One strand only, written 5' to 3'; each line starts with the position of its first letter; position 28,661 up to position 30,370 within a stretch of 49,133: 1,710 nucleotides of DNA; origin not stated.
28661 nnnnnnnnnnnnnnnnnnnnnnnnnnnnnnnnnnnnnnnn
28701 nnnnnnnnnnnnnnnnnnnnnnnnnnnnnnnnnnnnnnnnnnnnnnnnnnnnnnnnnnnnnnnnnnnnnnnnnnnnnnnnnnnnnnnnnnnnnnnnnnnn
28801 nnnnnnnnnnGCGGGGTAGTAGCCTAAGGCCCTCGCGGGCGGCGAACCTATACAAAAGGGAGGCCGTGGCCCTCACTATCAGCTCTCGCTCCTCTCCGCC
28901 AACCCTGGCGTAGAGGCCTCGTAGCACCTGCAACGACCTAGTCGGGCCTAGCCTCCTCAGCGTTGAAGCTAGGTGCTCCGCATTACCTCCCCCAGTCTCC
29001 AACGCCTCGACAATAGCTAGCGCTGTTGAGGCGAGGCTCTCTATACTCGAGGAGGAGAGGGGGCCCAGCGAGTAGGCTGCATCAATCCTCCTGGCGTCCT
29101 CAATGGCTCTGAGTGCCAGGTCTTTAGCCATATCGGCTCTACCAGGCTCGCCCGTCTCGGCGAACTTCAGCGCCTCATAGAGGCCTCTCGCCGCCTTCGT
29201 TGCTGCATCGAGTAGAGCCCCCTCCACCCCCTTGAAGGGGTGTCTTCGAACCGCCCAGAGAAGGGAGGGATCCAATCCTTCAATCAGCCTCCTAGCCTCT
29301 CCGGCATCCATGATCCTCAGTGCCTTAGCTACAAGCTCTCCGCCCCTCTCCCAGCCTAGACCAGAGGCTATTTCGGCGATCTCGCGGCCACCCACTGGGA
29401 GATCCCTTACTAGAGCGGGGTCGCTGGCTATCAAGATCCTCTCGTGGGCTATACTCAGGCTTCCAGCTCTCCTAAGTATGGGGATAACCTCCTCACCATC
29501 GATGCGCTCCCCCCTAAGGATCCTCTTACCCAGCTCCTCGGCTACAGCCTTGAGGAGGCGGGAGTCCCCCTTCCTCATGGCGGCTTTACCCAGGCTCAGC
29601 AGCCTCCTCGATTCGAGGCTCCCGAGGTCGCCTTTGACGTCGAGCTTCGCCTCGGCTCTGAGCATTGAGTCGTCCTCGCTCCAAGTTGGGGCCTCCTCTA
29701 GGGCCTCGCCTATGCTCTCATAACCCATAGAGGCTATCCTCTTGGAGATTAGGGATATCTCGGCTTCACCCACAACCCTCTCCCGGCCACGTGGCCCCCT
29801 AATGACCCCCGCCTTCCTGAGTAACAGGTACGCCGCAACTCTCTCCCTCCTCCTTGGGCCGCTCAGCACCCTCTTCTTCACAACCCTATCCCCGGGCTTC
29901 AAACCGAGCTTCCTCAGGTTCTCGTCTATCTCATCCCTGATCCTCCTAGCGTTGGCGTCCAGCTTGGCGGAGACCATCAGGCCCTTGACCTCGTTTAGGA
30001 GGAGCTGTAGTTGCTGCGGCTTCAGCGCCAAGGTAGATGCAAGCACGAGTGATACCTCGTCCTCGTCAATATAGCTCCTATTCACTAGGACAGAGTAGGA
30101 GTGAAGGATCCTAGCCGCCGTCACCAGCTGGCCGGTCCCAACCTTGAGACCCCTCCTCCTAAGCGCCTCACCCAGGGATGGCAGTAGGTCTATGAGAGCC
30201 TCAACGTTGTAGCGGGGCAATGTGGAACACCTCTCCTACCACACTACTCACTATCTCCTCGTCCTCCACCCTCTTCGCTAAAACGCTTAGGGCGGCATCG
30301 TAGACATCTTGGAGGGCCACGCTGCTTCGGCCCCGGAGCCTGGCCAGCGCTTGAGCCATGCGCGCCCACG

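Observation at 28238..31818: Solo Cas4-like nuclease in an overlapping three-gene module with a MoxR AAA+ ATPase and a CoxE-type vWA protein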

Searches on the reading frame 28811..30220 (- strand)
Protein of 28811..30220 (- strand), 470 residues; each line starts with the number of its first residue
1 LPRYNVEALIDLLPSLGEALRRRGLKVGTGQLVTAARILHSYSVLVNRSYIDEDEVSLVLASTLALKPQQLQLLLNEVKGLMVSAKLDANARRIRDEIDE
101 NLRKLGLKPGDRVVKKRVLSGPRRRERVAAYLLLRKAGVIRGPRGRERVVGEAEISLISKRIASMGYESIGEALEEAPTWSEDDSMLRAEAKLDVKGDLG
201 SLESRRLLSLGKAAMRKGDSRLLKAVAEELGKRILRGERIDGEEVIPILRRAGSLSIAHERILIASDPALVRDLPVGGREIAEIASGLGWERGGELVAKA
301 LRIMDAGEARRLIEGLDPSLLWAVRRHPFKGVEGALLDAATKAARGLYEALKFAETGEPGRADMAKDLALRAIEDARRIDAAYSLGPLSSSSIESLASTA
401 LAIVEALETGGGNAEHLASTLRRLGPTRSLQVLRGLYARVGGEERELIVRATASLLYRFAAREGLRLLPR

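Call 69: predict_structure(alignment_id=A4)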
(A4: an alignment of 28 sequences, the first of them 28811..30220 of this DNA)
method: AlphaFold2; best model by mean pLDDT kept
length: 470 residues; sequences in the alignment: 28
mean_pLDDT: 89.9   pTM: 0.69
mean pLDDT of the five models: 89.9, 89.1, 88.2, 87.5, 87.2
residues with pLDDT >= 90: 322; 70-90: 128; 50-70: 16; < 50: 4
segments of 3 or more residues with pLDDT < 50: 467-470
pLDDT, mean of each block of 10 residues (from residue 1): 86 92 91 95 93 91 87 89 88 95 94 86 86 92 90 95 90 76 78 72 90 91 94 94 95 94 93 92 92 95 96 95 96 97 98 95 98 97 94 96 90 71 86 90 86 85 62
secondary structure, 60 per line:
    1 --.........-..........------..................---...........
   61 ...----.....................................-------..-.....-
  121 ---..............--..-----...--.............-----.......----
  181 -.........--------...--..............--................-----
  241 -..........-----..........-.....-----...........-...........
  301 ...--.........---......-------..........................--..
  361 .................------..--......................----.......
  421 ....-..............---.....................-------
elements in order: E3-5 H6-11 H13-22 H29-46 E50-52 H53-63 H68-104 H115-119 H124-137 E147-149 H152-164 H170-176 H182-190 H204-217 H220-235 H242-251 H257-266 H268-272 H278-288 H290-303 H306-314 H318-323 H331-356 H359-377 H390-409 H414-424 H426-439 H443-463

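Call 72: fold_search(model_id=the predicted structure, library=pdb)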
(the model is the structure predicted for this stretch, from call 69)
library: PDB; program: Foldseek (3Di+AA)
matches with E <= 10: 581; with E <= 0.001: 0
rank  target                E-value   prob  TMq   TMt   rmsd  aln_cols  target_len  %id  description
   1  6yr5_C                4.3e-02  0.95  0.16  0.30  19.0       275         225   13  14-3-3 sigma in complex with hDMX-367 peptide (released 2021-11-03)
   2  8c2e_A                8.1e-02  0.84  0.16  0.28  20.6       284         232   13  Structure of 14-3-3 sigma delta C with electrophilic peptide 4IEA-5 (released 2023-11-01)
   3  6ghp_A                1.0e-01  0.84  0.15  0.29  19.4       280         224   14  14-3-3sigma in complex with a TASK3 peptide stabilized by semi-synthetic natural product FC-NAc (released 2018-08-01)
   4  6rw4_4                1.0e-01  0.30  0.15  0.13  20.8       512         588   10  Structure of human mitochondrial 28S ribosome in complex with mitochondrial IF3 (released 2020-06-03)
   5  6w0l_A                1.1e-01  0.80  0.15  0.27  19.7       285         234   12  Henipavirus W protein interacts with 14-3-3 to modulate host gene expression (released 2020-04-22)
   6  7nxt_A                1.2e-01  0.82  0.15  0.28  19.0       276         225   13  14-3-3 sigma with RelA/p65 binding site pS45 and covalently bound TCF521-183 (released 2021-06-09)
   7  6qdr_A                1.3e-01  0.75  0.15  0.28  18.5       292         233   14  Crystal structure of 14-3-3sigma in complex with a PAK6 pT99 phosphopeptide (released 2020-01-29)
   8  7exe_A                1.3e-01  0.63  0.14  0.24  19.6       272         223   11  Crystal structure of mouse 14-3-3zeta in complex with doubly phosphorylated ADAM22 peptide (released 2021-11-24)
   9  3p1p_A                1.3e-01  0.47  0.13  0.21  20.3       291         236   14  Crystal structure of human 14-3-3 sigma C38N/N166H in complex with TASK-3 peptide (released 2011-10-12)
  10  6rx2_A                1.5e-01  0.82  0.16  0.30  19.2       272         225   13  Fragment AZ-005 binding at the p53pT387/14-3-3 sigma interface (released 2020-06-17)
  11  7bkh_A                1.5e-01  0.77  0.15  0.28  19.1       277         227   13  14-3-3 sigma with RelA/p65 binding site pS45 and covalently bound TCF521-153 (released 2021-06-09)
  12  4fl5_A                1.5e-01  0.77  0.16  0.29  20.1       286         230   12  Crystal structure of human 14-3-3 sigma in complex with a Tau-protein peptide surrounding pS214 (released 2013-12-11)
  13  7qi1_B                1.5e-01  0.44  0.13  0.22  19.9       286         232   12  Crystal structure of human 14-3-3 protein beta in complex with CFTR peptide pS753pS768 and PPI stabilizer CY007424 (released 2022-05-25)
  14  7d8p_A                1.6e-01  0.75  0.15  0.29  19.4       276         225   13  CRTC1 pSer151 peptide in complex with 14-3-3 zeta (released 2021-02-24)
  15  6hmu_A                1.6e-01  0.41  0.13  0.21  20.2       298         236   11  Ternary complex of Estrogen Receptor alpha peptide and 14-3-3 sigma C45 mutant bound to disulfide fragment PPI stabili (released 2019-02-27)
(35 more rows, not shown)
